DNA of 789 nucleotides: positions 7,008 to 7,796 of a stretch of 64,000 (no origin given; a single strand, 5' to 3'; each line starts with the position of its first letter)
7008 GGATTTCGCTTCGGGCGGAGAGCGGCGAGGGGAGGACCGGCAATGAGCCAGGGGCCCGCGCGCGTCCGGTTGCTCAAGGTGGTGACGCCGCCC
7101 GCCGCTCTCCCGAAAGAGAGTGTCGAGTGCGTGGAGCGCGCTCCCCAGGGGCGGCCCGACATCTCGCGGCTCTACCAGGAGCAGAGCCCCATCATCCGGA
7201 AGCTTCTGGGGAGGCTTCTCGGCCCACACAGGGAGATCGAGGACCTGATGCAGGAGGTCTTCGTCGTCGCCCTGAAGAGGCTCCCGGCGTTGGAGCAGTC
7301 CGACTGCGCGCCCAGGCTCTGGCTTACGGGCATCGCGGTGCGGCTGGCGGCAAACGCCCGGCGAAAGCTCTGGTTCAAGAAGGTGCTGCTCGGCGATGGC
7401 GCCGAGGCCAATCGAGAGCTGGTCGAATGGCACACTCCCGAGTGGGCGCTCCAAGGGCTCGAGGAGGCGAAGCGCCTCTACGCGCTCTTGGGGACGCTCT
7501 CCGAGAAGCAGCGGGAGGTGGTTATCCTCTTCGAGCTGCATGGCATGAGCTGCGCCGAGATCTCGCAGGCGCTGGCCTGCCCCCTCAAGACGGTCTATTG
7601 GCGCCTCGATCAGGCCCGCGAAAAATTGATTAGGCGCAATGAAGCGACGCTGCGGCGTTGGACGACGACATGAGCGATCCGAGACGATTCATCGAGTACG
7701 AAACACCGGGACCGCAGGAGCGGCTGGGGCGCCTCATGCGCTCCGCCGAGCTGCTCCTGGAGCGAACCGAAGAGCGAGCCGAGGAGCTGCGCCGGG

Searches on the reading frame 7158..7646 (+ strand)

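Call 55: search_protein_families(library=pfam, proteins=[window:7158-7646:+], max_evalue=0.1)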
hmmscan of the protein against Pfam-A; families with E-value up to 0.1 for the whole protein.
window:7158-7646:+ (163 aa): 7 families
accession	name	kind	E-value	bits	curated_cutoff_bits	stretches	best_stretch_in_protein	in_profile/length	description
PF08281.18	Sigma70_r4_2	-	1.2e-12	47.7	25.7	1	106-157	3-54/54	Sigma-70, region 4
PF04542.20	Sigma70_r2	-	1.4e-10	41.2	24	1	5-72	1-69/71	Sigma-70 region 2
PF04545.22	Sigma70_r4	-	1.6e-06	27.9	24.1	1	110-157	1-48/50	Sigma-70, region 4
PF07638.17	Sigma70_ECF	-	4.5e-05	23.9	21.1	1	101-159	126-181/185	ECF sigma factor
PF13384.12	HTH_23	-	0.00026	21.1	24.6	1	114-147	2-35/50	Homeodomain-like domain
PF12840.13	HTH_20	-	0.012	16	27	1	129-151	18-40/51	Helix-turn-helix domain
PF00196.25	GerE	-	0.082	13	23.5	0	113-157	2-45/57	Bacterial regulatory proteins, luxR family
